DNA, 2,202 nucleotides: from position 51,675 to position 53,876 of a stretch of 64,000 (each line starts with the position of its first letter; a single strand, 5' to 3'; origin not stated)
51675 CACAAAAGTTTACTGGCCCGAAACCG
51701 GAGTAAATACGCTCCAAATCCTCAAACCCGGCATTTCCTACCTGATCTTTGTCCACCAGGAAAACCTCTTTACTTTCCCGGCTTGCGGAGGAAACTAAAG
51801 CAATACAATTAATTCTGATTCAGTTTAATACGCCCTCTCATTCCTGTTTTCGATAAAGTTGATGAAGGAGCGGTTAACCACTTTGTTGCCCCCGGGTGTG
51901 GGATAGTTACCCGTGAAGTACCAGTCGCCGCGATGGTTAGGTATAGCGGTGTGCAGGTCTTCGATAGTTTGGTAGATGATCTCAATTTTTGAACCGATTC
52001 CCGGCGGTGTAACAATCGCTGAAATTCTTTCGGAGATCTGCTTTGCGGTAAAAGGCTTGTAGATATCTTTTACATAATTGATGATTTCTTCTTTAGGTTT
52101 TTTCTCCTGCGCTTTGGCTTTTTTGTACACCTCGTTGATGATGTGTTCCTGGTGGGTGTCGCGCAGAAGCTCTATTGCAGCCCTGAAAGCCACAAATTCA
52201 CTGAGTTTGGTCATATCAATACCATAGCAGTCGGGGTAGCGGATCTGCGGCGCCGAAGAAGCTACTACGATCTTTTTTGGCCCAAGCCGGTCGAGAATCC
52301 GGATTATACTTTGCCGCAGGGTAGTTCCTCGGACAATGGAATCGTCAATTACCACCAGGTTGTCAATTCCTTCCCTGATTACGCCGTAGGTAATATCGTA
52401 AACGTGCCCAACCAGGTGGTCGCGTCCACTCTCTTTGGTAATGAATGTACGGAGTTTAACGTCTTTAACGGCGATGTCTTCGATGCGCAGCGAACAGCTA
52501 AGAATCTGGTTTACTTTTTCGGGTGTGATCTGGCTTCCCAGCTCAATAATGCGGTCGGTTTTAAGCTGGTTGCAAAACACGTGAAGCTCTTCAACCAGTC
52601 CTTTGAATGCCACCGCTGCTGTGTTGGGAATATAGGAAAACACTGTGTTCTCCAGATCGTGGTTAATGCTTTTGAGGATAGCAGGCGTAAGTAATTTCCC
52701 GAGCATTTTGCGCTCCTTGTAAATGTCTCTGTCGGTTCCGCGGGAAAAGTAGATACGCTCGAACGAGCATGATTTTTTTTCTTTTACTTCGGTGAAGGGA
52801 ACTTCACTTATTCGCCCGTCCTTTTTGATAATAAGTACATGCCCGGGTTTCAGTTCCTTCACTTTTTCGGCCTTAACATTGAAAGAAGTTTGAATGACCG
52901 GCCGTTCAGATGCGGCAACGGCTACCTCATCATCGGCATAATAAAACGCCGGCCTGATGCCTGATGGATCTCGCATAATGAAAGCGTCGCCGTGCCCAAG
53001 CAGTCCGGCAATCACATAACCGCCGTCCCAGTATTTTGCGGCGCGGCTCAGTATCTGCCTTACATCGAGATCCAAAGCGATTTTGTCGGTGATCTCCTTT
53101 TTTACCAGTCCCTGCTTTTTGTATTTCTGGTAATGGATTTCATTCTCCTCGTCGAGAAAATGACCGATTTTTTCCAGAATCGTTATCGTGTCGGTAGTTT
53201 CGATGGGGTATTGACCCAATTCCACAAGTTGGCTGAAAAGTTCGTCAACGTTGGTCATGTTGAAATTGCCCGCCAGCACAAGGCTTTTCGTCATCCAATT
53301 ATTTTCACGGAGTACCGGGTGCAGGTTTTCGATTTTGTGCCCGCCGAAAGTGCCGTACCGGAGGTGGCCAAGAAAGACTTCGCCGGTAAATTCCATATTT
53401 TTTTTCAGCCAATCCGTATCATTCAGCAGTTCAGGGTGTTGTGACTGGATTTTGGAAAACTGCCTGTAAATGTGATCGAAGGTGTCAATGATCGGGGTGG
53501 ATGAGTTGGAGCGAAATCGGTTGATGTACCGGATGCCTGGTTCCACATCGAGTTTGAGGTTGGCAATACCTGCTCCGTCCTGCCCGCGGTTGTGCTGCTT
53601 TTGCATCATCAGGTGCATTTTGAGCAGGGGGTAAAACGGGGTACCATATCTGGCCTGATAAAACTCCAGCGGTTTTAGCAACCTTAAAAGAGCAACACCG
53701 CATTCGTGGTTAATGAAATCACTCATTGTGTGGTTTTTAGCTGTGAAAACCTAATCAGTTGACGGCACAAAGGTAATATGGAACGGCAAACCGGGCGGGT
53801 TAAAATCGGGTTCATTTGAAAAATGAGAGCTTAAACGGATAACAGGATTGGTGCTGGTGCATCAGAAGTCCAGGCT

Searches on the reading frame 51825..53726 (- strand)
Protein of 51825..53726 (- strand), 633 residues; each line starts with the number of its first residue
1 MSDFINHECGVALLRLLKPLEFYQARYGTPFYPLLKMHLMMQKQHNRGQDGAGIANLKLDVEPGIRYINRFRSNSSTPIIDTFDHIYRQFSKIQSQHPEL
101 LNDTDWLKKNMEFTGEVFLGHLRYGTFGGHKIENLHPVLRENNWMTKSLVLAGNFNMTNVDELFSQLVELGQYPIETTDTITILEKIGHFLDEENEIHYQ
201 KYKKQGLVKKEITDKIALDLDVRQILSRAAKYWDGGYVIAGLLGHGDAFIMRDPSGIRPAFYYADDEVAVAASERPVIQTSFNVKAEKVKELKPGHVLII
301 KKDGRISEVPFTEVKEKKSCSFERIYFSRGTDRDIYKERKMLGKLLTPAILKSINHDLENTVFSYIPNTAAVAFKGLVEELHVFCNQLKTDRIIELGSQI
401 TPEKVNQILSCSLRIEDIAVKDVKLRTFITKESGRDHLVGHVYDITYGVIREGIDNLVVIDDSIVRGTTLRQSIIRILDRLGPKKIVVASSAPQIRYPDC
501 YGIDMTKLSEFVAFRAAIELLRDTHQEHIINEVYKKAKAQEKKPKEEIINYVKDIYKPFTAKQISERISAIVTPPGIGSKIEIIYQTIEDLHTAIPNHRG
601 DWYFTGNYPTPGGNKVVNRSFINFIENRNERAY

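Call 11: find_encoding_contigs(protein=window:51825-53726:-, flank=10000, max_places=1)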
Protein window:51825-53726:- (633 aa): 4 contigs read that carry it; 1 place shown.
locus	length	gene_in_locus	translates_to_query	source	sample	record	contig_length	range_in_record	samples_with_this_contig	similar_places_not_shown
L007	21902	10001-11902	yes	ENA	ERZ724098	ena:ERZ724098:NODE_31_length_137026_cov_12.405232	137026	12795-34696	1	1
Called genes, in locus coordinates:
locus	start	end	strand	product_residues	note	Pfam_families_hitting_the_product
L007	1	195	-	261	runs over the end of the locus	PF01925:TauE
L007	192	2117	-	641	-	PF13292:DXP_synthase_N, PF02779:Transket_pyr, PF02780:Transketolase_C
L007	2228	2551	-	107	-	PF01883:FeS_assembly_P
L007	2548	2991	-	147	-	PF02657:SufE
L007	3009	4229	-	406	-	PF00266:Aminotran_5, PF00155:Aminotran_1_2 (faint)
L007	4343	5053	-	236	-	-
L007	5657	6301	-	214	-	PF00753:Lactamase_B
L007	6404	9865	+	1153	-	PF26549:Tricorn_N (faint), PF26550:Tricorn_2nd (weak), PF07676:PD40 (faint)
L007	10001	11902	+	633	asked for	-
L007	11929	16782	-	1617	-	PF16586:DUF5060, PF00801:PKD, PF18911:PKD_4, PF00801:PKD, PF18911:PKD_4, PF00801:PKD, PF18911:PKD_4, PF00801:PKD, +9 more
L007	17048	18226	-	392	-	PF00155:Aminotran_1_2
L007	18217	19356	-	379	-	PF13506:Glyco_transf_21, PF00535:Glycos_transf_2, PF13641:Glyco_tranf_2_3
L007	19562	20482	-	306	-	-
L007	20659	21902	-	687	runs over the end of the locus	PF13432:TPR_16 (faint), PF14938:SNAP (weak), PF17874:TPR_MalT (faint), PF00515:TPR_1 (faint), PF07719:TPR_2 (faint), PF13424:TPR_12, PF00512:HisKA, PF02518:HATPase_c, +4 more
